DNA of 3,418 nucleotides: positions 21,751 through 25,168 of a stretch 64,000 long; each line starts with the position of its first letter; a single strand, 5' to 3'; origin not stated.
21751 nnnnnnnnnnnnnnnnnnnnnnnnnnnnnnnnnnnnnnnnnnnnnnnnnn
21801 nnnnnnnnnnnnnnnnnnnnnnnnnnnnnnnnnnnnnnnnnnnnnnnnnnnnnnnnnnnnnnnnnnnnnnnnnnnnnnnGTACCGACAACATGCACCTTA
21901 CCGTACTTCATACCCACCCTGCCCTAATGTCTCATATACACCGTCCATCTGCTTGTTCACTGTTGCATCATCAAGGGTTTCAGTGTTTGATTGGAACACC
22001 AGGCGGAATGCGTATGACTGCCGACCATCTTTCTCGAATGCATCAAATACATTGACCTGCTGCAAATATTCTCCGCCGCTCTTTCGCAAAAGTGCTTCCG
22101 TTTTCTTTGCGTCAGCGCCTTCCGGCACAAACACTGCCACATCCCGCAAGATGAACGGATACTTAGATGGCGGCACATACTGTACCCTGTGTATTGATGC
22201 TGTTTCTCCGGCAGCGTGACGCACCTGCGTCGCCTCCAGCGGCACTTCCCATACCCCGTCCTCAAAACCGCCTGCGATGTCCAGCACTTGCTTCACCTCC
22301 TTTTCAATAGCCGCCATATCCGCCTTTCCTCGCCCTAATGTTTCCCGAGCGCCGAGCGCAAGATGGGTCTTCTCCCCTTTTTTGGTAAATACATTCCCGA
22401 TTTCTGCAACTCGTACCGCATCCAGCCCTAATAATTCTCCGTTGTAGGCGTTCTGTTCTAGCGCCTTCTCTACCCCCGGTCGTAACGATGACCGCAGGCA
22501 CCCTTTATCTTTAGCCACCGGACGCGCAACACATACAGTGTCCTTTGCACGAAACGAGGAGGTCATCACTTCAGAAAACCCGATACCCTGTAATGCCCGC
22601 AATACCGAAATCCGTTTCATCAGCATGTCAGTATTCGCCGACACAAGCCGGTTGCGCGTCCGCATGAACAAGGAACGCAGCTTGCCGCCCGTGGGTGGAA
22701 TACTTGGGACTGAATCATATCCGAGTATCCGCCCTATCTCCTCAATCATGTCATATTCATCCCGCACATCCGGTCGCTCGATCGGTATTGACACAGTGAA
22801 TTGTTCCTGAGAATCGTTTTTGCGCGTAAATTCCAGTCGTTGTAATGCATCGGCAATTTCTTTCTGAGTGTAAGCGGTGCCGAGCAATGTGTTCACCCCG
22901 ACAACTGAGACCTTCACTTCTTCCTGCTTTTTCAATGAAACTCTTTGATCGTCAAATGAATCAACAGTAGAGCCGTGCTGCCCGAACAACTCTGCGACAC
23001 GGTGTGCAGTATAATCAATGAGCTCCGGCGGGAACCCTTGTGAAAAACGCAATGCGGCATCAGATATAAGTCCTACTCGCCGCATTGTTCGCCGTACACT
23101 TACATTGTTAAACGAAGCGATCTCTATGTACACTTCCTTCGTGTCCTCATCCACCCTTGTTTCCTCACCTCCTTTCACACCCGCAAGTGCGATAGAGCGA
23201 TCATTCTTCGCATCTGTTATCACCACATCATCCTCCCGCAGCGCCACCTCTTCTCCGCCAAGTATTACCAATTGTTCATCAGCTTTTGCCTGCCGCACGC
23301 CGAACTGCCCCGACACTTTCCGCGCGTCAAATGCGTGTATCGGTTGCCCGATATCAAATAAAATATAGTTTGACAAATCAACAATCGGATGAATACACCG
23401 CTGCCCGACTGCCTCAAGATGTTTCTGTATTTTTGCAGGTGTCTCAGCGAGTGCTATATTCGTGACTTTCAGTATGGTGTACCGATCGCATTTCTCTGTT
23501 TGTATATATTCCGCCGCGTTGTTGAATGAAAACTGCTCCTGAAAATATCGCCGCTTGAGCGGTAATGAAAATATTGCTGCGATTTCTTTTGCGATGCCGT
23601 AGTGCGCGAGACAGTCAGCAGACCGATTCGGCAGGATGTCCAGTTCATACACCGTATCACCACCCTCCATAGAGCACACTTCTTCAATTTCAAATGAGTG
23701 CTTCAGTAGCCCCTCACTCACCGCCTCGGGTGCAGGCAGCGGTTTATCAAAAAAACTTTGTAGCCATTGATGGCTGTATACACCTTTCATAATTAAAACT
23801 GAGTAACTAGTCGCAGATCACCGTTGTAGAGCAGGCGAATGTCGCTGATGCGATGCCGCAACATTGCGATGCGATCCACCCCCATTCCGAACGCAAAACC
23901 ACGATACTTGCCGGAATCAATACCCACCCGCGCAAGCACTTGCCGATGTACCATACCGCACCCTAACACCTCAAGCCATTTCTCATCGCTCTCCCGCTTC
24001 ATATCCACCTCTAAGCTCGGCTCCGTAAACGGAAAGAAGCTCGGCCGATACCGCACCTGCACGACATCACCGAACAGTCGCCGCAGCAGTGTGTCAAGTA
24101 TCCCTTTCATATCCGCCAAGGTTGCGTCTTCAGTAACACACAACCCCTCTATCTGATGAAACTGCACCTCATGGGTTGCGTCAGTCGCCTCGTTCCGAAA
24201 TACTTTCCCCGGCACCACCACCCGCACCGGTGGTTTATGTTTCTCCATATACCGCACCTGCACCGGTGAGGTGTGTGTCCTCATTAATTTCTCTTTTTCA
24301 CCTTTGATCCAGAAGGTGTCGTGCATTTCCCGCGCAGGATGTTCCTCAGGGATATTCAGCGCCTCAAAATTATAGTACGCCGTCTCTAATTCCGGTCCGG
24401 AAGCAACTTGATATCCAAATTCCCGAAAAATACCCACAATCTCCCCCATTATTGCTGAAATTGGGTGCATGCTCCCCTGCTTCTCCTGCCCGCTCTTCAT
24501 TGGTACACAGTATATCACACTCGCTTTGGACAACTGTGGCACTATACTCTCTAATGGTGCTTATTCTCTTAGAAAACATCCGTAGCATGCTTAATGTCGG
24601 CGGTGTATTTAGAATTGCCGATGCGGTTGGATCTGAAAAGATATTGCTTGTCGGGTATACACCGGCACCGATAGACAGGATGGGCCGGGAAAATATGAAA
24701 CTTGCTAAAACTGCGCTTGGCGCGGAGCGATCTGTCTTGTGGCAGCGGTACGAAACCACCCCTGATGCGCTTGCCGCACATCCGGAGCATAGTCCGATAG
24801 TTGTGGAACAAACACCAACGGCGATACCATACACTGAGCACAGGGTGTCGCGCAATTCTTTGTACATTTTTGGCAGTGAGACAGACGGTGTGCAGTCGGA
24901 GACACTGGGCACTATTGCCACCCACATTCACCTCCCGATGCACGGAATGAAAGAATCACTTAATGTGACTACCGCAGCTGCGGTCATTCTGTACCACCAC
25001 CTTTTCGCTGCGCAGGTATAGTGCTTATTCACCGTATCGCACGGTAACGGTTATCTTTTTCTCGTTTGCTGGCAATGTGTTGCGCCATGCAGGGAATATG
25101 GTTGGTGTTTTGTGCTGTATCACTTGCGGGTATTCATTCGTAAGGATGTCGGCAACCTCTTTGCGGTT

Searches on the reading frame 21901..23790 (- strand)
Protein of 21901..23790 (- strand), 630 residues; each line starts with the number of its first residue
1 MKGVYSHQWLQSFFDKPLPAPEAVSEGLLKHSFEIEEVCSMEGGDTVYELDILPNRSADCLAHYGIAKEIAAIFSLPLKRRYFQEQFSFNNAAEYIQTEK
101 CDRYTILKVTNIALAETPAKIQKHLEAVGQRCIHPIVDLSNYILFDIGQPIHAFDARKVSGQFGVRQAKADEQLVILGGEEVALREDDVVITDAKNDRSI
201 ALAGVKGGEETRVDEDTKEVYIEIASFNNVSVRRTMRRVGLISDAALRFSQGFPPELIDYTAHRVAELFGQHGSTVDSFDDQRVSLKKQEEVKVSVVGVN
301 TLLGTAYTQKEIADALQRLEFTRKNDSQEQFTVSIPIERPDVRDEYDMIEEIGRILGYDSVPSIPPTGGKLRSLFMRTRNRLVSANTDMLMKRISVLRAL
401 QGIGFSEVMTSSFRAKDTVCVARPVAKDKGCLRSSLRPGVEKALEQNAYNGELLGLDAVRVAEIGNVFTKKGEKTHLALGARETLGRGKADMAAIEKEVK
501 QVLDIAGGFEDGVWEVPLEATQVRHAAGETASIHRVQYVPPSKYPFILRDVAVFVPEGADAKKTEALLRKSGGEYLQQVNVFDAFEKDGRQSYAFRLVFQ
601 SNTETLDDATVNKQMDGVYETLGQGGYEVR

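Call 47: search_protein_families(library=pfam, proteins=[window:21901-23790:-], max_evalue=0.001)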
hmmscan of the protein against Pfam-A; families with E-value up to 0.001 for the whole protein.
window:21901-23790:- (630 aa): 4 families
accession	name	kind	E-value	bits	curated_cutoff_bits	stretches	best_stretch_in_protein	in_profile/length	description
PF03483.22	B3_4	-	1.2e-49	168.7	29.3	1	100-271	1-171/174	B3/4 domain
PF03484.21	B5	-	5.3e-17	62.2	28.6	1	293-358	2-67/67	tRNA synthetase B5 domain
PF03147.19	FDX-ACB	-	6.7e-17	62.2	31.1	1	542-623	1-86/94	Ferredoxin-fold anticodon binding domain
PF17759.6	tRNA_synthFbeta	-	3.7e-06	27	22.4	1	396-504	25-155/214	Phenylalanyl tRNA synthetase beta chain CLM domain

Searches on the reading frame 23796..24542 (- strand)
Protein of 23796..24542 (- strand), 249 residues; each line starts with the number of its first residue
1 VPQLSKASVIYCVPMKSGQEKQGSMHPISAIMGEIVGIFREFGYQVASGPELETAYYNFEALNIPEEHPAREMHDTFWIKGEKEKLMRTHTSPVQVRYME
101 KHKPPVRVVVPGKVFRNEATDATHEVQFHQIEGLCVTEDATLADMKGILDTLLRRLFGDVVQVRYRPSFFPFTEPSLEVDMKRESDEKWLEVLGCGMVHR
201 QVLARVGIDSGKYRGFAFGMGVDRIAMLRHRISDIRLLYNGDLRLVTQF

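Call 36: search_protein_families(library=ncbifam, proteins=[window:23796-24542:-], max_evalue=0.00001)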
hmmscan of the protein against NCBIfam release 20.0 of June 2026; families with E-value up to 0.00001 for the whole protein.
window:23796-24542:- (249 aa): 5 families
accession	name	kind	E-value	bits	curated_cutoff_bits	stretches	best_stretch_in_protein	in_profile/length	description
TIGR00468.1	pheS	equivalog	1.3e-93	313.8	237.45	1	13-249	59-322/324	phenylalanine--tRNA ligase subunit alpha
NF003210.0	PRK04172.1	equivalog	2.9e-63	214.4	350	2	84-247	331-489/496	phenylalanine--tRNA ligase subunit alpha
NF051887.1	PheS_related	equivalog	1.5e-47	162.4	300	1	21-249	7-239/349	PheS-related mystery ligase SrmL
TIGR00469.1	pheS_mito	equivalog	3.9e-37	128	258.35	2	161-249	257-343/451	phenylalanine--tRNA ligase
TIGR00470.1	sepS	equivalog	2.1e-07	29.8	380.65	1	99-238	201-340/533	O-phosphoserine--tRNA ligase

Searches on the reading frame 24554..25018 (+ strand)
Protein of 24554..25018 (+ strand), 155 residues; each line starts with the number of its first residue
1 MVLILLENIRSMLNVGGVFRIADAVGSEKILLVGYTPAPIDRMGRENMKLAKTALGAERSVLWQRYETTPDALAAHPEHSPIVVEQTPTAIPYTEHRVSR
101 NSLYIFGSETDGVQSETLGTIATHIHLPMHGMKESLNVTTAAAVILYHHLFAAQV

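Call 36: search_protein_families(library=ncbifam, proteins=[window:24554-25018:+], max_evalue=0.00001)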
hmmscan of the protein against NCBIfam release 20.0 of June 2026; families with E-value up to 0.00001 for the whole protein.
window:24554-25018:+ (155 aa): 6 families
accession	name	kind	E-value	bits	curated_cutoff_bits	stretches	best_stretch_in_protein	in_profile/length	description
NF008295.0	PRK11081.1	equivalog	7.7e-16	58.3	227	1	4-148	22-160/230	tRNA (guanosine(18)-2'-O)-methyltransferase TrmH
TIGR00186.1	rRNA_methyl_3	equivalog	9.3e-13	48.2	160.15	1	2-148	94-235/240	23S rRNA (guanosine(2251)-2'-O)-methyltransferase RlmB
TIGR00050.1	rRNA_methyl_1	subfamily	4.2e-08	33.3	167.15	1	87-148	91-152/233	TrmJ/YjtD family RNA methyltransferase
NF000477.1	NshR_TsnR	equivalog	1.6e-06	27.7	425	1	3-148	118-259/266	NshR/TsnR family 23S rRNA methyltransferase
NF008386.0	PRK11181.1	equivalog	1.8e-06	27.4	366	1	3-148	97-237/244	23S rRNA (guanosine(2251)-2'-O)-methyltransferase RlmB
TIGR00185.1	tRNA_yibK_trmL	equivalog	3.2e-06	27.1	190.6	1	65-149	59-144/154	tRNA (uridine(34)/cytosine(34)/5-carboxymethylaminomethyluridine(34)-2'-O)-methyltransferase TrmL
